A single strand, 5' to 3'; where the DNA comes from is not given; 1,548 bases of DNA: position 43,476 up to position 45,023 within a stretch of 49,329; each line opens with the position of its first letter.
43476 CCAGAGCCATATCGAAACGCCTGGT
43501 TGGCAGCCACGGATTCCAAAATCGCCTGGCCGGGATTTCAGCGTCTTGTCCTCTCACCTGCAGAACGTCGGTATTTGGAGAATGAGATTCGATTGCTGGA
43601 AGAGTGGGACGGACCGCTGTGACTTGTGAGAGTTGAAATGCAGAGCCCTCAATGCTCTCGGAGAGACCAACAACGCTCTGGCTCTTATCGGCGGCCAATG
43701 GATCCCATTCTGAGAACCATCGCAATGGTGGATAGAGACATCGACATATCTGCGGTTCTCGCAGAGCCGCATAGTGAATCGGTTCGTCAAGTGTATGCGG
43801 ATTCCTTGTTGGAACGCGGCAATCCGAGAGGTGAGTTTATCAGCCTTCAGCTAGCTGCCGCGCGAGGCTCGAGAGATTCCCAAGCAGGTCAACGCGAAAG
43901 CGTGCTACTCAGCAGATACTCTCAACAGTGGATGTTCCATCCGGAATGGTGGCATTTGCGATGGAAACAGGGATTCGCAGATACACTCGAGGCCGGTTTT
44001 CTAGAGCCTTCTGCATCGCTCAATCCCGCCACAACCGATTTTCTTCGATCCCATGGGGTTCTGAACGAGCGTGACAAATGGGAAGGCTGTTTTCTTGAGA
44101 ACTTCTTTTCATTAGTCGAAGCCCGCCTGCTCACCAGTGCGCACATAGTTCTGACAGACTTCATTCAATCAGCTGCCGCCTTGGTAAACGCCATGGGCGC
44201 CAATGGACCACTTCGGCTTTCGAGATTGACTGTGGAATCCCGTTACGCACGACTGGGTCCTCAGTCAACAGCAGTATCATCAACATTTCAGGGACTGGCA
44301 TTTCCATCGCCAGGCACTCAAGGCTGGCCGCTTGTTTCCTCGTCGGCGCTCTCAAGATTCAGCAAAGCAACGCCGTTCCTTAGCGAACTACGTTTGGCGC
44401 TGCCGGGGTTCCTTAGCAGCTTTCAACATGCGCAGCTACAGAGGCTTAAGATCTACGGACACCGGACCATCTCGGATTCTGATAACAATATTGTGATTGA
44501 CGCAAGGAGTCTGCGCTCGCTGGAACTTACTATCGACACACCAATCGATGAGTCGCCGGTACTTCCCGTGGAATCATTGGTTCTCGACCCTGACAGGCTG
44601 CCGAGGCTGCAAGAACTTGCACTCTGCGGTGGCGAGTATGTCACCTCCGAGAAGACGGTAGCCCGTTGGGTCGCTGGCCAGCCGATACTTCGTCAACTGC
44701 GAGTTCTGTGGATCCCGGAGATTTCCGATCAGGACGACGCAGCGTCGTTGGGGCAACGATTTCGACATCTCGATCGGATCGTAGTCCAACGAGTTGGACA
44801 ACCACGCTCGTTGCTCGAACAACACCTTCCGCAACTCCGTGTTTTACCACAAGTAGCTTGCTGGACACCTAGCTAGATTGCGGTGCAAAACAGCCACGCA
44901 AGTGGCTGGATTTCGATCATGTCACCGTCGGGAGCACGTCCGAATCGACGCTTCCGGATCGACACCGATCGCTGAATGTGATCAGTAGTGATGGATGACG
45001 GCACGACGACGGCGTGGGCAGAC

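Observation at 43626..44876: TIGR02996 (Gemmata-type repeat-companion) + LRR protein inside a polymorphic-toxin locus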

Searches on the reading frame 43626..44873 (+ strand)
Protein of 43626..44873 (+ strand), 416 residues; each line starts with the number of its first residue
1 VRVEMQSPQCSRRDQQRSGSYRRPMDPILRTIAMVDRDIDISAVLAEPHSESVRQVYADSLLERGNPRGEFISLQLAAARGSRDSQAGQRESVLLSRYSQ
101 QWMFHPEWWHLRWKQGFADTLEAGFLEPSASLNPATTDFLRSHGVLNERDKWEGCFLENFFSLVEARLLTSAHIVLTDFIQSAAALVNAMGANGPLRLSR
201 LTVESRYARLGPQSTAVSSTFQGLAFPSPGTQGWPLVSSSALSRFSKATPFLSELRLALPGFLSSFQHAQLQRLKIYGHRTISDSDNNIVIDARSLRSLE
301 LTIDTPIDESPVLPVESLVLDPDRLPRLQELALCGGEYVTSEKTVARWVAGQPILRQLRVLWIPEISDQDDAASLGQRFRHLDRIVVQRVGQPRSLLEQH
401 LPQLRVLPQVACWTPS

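Call 3: search_protein_families(library=ncbifam, proteins=[window:43626-44873:+], max_evalue=1)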
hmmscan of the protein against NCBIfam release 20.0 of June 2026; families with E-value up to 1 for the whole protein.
window:43626-44873:+ (416 aa): 4 families
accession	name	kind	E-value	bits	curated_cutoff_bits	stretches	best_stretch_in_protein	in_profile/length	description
TIGR02996.1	rpt_mate_G_obs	domain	6.1e-08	32.3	29.05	1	42-79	7-45/45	TIGR02996 domain-containing protein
NF038076.1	fam_STM4015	hypoth_equivalog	0.033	13.3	275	1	319-385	172-238/290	STM4015 family protein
TIGR04478.1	rSAM_YfkAB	equivalog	0.051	12.8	250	1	308-356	51-97/363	radical SAM/CxCxxxxC motif protein YfkAB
TIGR00462.1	genX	equivalog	0.068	12.6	286.9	1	106-188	128-208/304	EF-P lysine aminoacylase EpmA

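Call 4: search_protein_families(library=pfam, proteins=[window:43626-44873:+], max_evalue=1)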
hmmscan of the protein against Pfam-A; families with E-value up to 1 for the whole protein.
window:43626-44873:+ (416 aa): 0 families

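Call 6: find_homologous_proteins(query=window:43626-44873:+)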
Query window:43626-44873:+ (416 aa): 6 proteins with E <= 0.001 among 8000 candidates.
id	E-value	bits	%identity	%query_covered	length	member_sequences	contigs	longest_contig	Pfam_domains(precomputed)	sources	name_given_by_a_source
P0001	1.5e-257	872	100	94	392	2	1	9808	-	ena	-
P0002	1.5e-6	45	41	18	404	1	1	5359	-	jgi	jgi:uncharacterized protein (TIGR02996 family)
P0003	4.6e-6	44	46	15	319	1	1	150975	-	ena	-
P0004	7.2e-5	40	44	15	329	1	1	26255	-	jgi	jgi:uncharacterized protein (TIGR02996 family)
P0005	3.7e-4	38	35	24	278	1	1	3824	PF13516.13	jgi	jgi:uncharacterized protein (TIGR02996 family)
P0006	8.8e-4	36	38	19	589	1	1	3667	PF13451.13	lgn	-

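Call 8: find_encoding_contigs(protein=P0001, flank=10000)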
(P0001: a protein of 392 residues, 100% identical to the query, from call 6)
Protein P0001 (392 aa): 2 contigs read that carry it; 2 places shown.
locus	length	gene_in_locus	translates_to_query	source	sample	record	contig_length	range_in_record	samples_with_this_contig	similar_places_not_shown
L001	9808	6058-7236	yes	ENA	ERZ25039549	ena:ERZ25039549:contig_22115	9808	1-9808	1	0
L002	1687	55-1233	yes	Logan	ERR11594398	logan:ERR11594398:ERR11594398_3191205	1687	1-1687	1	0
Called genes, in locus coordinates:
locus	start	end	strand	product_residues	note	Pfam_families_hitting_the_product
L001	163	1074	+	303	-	PF12256:TcdB_toxin_midN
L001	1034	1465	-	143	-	-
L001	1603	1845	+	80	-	-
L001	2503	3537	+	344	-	PF22483:Mu-transpos_C_2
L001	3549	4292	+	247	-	PF01695:IstB_IS21, PF00308:Bac_DnaA (faint), PF13191:AAA_16 (faint)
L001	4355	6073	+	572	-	PF05593:RHS_repeat (faint), PF25023:TEN_YD-shell (weak)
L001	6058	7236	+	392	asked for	-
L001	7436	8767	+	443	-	PF05598:DUF772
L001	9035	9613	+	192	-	-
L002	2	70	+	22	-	?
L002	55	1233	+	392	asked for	-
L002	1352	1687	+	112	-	?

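Call 14: search_protein_representatives(protein=window:43698-44873:+)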
Query: 392 residues. Proteins with E-value up to 0.001 (for the whole library): 1321; up to 1e-10: 7; up to 1e-30: 1. The best 150 are listed.
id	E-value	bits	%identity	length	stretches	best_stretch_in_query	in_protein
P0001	3.2e-258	872.1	100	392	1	1-392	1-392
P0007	2.2e-15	72.8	36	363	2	17-107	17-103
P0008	2.9e-15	72.5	29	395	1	20-366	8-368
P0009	9.5e-13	64.2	30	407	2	150-364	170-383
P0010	6.8e-12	61.4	28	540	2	17-109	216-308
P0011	1.2e-11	60.5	35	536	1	17-236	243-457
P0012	4.8e-11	58.6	42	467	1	11-121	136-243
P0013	1.1e-10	57.5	31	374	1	32-366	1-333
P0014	2.1e-10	56.5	35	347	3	12-86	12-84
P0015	4.1e-10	55.5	48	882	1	17-82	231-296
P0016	5.1e-10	55.2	44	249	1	14-97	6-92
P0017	8.7e-10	54.4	48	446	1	17-103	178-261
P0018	1.3e-09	53.8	45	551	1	12-87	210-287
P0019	2.0e-09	53.3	39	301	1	17-101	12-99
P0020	2.2e-09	53.1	43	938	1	17-103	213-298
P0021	3.1e-09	52.6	51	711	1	13-79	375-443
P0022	3.2e-09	52.6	44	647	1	18-87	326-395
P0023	4.2e-09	52.2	48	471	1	17-87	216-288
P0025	4.9e-09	52.0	49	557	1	12-80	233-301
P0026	5.1e-09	51.9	30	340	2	196-383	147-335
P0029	6.0e-09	51.7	27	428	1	123-366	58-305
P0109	3.0e-07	46.1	34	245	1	204-365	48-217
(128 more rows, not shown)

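Call 23: find_encoding_contigs(protein=P0008, flank=6000, max_places=4)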
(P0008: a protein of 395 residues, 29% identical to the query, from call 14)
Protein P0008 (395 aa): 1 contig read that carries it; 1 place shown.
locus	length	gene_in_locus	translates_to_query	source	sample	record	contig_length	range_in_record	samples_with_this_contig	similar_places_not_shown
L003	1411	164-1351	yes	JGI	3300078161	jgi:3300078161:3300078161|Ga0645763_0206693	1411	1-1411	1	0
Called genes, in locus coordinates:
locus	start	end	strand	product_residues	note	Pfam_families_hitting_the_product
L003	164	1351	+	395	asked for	-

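Call 24: find_encoding_contigs(protein=P0013, flank=6000, max_places=4)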
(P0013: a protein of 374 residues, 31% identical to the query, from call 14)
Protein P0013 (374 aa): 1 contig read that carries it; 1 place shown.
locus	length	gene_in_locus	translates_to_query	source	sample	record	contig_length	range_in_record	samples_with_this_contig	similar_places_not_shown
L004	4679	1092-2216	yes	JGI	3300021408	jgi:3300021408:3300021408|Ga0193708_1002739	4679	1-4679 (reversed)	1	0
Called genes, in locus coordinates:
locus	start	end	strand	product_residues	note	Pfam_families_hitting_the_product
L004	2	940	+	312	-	?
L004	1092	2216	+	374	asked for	-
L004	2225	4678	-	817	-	?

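Call 25: find_encoding_contigs(protein=P0009, flank=6000, max_places=4)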
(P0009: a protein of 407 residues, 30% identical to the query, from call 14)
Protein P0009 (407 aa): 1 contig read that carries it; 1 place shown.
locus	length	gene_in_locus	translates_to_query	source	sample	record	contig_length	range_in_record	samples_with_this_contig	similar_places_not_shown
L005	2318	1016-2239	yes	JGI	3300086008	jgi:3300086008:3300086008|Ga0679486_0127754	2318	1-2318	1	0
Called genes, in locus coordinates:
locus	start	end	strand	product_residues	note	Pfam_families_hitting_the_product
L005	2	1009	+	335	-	?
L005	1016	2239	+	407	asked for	-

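Call 26: search_protein_families(library=ncbifam, proteins=[L004:2-937:+, L005:2-1006:+, L004:2228-4678:-, L001:4355-6070:+, L003:1-163:+], max_evalue=0.1)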
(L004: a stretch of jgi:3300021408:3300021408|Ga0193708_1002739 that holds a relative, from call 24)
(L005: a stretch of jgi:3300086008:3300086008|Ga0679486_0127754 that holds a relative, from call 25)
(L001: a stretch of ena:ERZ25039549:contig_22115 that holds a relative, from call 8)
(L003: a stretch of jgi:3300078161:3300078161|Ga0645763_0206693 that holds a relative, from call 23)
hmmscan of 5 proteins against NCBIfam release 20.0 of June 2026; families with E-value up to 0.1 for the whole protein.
L004:2-937:+ (312 aa): 1 family
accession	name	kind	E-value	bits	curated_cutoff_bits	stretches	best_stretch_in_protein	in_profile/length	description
TIGR02266.1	gmx_TIGR02266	paralog_domain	1.2e-05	25.4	68.7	1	233-303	14-86/96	TIGR02266 family protein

L005:2-1006:+ (335 aa): 9 families
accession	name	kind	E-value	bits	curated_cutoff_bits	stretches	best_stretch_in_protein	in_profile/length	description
TIGR02350.1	prok_dnaK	equivalog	1.8e-65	221.5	822.55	1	2-273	258-518/596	molecular chaperone DnaK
NF001413.0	PRK00290.1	equivalog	1.8e-64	218.2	648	1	2-285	259-531/625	molecular chaperone DnaK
NF009947.0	PRK13411.1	equivalog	1.3e-60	205.2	1002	1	2-318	261-567/662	molecular chaperone DnaK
NF003520.0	PRK05183.1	subfamily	2.8e-57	194.5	620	1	2-260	273-516/621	Fe-S protein assembly chaperone HscA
NF009946.0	PRK13410.1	equivalog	1.3e-56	192.2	1019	1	2-260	262-509/669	molecular chaperone DnaK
TIGR01991.1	HscA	equivalog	2.8e-55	187.9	708.55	1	3-260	254-496/600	Fe-S protein assembly chaperone HscA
NF002399.0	PRK01433.1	equivalog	1.3e-31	109.9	743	1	33-258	275-487/595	Fe-S protein assembly chaperone HscA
TIGR01312.1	XylB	equivalog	6.2e-05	21.7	380.25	1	35-121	364-442/481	xylulokinase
NF008673.0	PRK11678.1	equivalog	0.00018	20.5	331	1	2-98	342-429/450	molecular chaperone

L004:2228-4678:- (817 aa): 25 families
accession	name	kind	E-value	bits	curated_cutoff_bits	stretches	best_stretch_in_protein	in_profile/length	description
NF033483.0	PknB_PASTA_kin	equivalog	1.8e-49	169.2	450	2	1-97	67-163/563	Stk1 family PASTA domain-containing Ser/Thr kinase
TIGR03903.1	TOMM_kin_cyc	equivalog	1.8e-29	102.3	705.75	2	1-88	38-129/1267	TOMM system kinase/cyclase fusion protein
NF052427.1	StpK7MSMEG_1200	equivalog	6.9e-28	97.5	900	2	1-94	67-161/601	serine/threonine protein kinase StpK7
NF038150.1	lanthi_synth_IV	equivalog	1.1e-24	86.9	650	2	6-99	258-360/851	class IV lanthionine synthetase LanL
NF047741.1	antiphage_MADS6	equivalog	5.9e-23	81.2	460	2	2-97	257-355/612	methylation-associated defense system protein kinase MAD6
NF009651.0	PRK13184.1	equivalog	5.4e-21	74.3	839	2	153-249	186-286/932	serine/threonine-protein kinase PknD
NF033442.0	BREX_PglW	equivalog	2.2e-14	52.2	990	1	1-248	270-481/1391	BREX system serine/threonine kinase PglW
TIGR02800.1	propeller_TolB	equivalog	1.3e-12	47.4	343.15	2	547-695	172-322/418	Tol-Pal system beta propeller repeat protein TolB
NF038151.1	lanthi_synth_III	equivalog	2.4e-12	46.1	575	1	3-109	286-404/833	class III lanthionine synthetase LanKC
NF053615.1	SerThrKinAfsKStmc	equivalog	2.2e-11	43.2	1300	2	21-93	92-163/809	protein serine/threonine kinase AfsK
TIGR03724.2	arch_bud32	equivalog_domain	1.7e-09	37.5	125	1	17-93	69-136/193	KEOPS complex kinase/ATPase Bud32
NF011463.0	PRK14879.1-4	equivalog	5.4e-09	35.8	188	1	17-89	94-161/237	Kae1-associated kinase Bud32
NF011464.0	PRK14879.1-7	equivalog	1e-08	35.2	246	1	6-89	73-150/221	Kae1-associated kinase Bud32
NF011460.0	PRK14879.1-1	equivalog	1.2e-07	31.1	199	1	17-94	87-163/232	Kae1-associated kinase Bud32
NF007174.0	PRK09605.1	equivalog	8.1e-07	27.9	447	1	6-93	403-478/535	bifunctional N(6)-L-threonylcarbamoyladenine synthase/serine/threonine protein kinase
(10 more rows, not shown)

L001:4355-6070:+ (572 aa): 3 families
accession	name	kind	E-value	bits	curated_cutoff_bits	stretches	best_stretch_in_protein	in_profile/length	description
TIGR03696.1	Rhs_assc_core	domain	5.6e-16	58.8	32.5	1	249-336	1-76/76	RHS repeat-associated core domain-containing protein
NF041261.1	RHS_core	equivalog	7.6e-06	24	2000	2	12-257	461-674/1261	RHS element core protein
TIGR01643.1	YD_repeat_2x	repeat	0.0028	18.1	15.8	1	8-41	3-36/42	YD repeat-containing protein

L003:1-163:+ (54 aa): 0 families

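Call 27: search_protein_families(library=pfam, proteins=[L004:2-937:+, L005:2-1006:+, L004:2228-4678:-, L001:4355-6070:+], max_evalue=0.1)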
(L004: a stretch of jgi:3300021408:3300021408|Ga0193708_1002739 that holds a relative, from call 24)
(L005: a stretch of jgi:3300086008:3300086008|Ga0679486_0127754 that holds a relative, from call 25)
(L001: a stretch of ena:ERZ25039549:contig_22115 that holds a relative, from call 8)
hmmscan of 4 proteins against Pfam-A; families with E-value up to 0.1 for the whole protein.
L004:2-937:+ (312 aa): 1 family
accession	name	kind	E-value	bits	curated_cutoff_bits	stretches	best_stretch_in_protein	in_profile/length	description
PF07238.19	PilZ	-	5.6e-10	39.9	22.5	1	216-311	4-99/102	PilZ domain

L005:2-1006:+ (335 aa): 2 families
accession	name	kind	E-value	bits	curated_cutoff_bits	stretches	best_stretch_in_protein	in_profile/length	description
PF00012.26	HSP70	-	1.2e-65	222.3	20.6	1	1-301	260-550/599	Hsp70 protein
PF02782.22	FGGY_C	-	6.4e-07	29.8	27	1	35-116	123-196/198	FGGY family of carbohydrate kinases, C-terminal domain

L004:2228-4678:- (817 aa): 7 families
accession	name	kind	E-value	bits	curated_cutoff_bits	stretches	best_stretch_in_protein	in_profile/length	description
PF00069.31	Pkinase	-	1.4e-33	116.9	31.7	2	1-97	58-154/263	Protein kinase domain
PF07714.23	PK_Tyr_Ser-Thr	-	2.7e-19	69.9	23.1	2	2-96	62-157/258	Protein tyrosine and serine/threonine kinase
PF01636.29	APH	-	3.7e-06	27.3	23.2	1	59-89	167-198/239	Phosphotransferase enzyme family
PF07676.18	PD40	-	7.9e-06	26.1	20.9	0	616-630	16-30/38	WD40-like Beta Propeller Repeat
PF03109.22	ABC1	-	0.001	18.7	22.9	1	17-96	144-222/244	ABC1 atypical kinase-like domain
PF00930.27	DPPIV_N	-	0.0055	15.9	22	0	608-653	42-82/354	Dipeptidyl peptidase IV (DPP IV) N-terminal region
PF06293.20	Kdo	-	0.0095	15.8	21.3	1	18-92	94-173/207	Lipopolysaccharide kinase (Kdo/WaaP) family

L001:4355-6070:+ (572 aa): 4 families
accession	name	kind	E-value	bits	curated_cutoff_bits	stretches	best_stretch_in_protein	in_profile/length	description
PF05593.20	RHS_repeat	-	6e-07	30.1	22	1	18-41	13-36/38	RHS Repeat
PF21270.2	SOGP_4th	-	0.0071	17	27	1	117-164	21-71/90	Glycoside phosphorylase C-terminal domain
PF25302.1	NADase_transloc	-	0.019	15.6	27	0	24-62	52-90/146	NAD glycohydrolase translocation F5/8 type C domain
PF15283.12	DUF4595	-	0.025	15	34.2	0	18-84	72-133/202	Domain of unknown function (DUF4595) with porin-like fold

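Call 28: predict_structure(alignment_id=A1)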
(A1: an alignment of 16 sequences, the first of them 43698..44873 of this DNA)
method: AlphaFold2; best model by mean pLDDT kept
length: 392 residues; sequences in the alignment: 16
mean_pLDDT: 81.5   pTM: 0.83
mean pLDDT of the five models: 81.5, 80.5, 80.1, 80.0, 78.3
residues with pLDDT >= 90: 198; 70-90: 93; 50-70: 65; < 50: 36
segments of 3 or more residues with pLDDT < 50: 1-10, 105-108, 188-199, 388-392
pLDDT, mean of each block of 10 residues (from residue 1): 45 76 93 94 95 93 95 83 77 87 54 66 70 89 93 86 93 95 62 47 57 88 97 82 95 66 79 91 55 87 96 67 94 96 93 98 93 97 65 37
secondary structure, 60 per line:
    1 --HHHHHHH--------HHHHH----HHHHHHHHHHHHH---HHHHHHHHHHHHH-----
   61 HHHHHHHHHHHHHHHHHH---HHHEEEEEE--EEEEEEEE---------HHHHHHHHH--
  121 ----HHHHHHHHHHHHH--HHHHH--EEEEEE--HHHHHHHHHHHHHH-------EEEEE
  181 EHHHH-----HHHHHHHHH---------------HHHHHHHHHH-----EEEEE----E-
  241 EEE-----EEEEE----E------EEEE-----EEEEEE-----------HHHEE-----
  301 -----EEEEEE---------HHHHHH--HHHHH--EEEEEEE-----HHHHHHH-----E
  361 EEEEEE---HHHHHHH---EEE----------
elements in order: H3-9 H18-22 H27-39 H43-55 H61-78 E85-90 E93-100 H110-118 H125-137 H140-144 E147-152 H155-168 E176-181 H182-185 H191-199 H215-224 E230-234 E241-243 E249-253 E265-268 E274-279 E306-311 H321-326 H329-333 E336-342 H348-354 E360-366 H370-376 E380-382

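Call 30: fold_search(model_id=the predicted structure, library=pdb)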
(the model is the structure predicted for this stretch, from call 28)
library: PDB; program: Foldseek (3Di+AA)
matches with E <= 10: 378; with E <= 0.001: 4
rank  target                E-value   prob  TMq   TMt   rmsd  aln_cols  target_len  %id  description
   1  2ra8                  5.4e-05  1.00  0.33  0.36   7.7       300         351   12  Crystal structure of the Q64V53_BACFR protein from Bacteroides fragilis. Northeast Structural Genomics Consortium target (released 2007-09-25)
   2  6bro_D                2.1e-04  1.00  0.29  0.20  11.3       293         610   13  Crystal structure of ASK1-D3 ubiquitin ligase form1 (released 2018-11-21)
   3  6brp_D                6.8e-04  1.00  0.33  0.22   7.7       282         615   15  F-box protein form 2 (released 2018-11-21)
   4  3ogk_B                7.2e-04  1.00  0.35  0.26   6.4       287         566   11  Structure of COI1-ASK1 in complex with coronatine and an incomplete JAZ1 degron (released 2010-10-13)
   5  6brp_B                1.4e-03  1.00  0.30  0.21   7.9       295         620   15  F-box protein form 2 (released 2018-11-21)
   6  6brq_D                3.0e-03  0.99  0.30  0.21  10.5       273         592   14  Crystal structure of rice ASK1-D3 ubiquitin ligase complex crystal form 3 (released 2018-11-21)
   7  1fqv_A                6.3e-03  0.99  0.30  0.35   6.9       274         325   15  Insights into scf ubiquitin ligases from the structure of the skp1-skp2 complex (released 2000-11-29)
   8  3ogl_B                8.7e-03  0.82  0.25  0.19   9.7       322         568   13  Structure of COI1-ASK1 in complex with JA-isoleucine and the JAZ1 degron (released 2010-10-13)
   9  8yl6_C                1.3e-02  0.41  0.20  0.20  10.1       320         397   14  EDS1-SAG101-NRG1A L134E heterotrimer (released 2025-01-29)
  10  7z8t_F                2.7e-02  0.95  0.30  0.36   6.7       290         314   16  CAND1-SCF-SKP2 CAND1 engaged SCF rocked (released 2023-04-19)
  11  9kb8_A                2.7e-02  0.20  0.17  0.12  12.6       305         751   13  Cryo-EM structure of LGR4-RSPO2-ZNRF3 complex (1:1:2) (released 2025-10-15)
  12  2z80_A                4.4e-02  0.60  0.25  0.30  10.2       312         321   10  Crystal structure of the TLR1-TLR2 heterodimer induced by binding of a tri-acylated lipopeptide (released 2007-09-25)
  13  1a4y_A                4.4e-02  0.57  0.25  0.23  12.7       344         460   15  RIBONUCLEASE INHIBITOR-ANGIOGENIN COMPLEX (released 1998-10-14)
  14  4j4l_A                6.5e-02  0.28  0.20  0.28  10.1       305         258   13  Modular evolution and design of the protein binding interface (released 2014-02-12)
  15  3wpb_A                6.8e-02  0.69  0.29  0.18   8.7       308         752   16  Crystal structure of horse TLR9 (unliganded form) (released 2015-02-11)
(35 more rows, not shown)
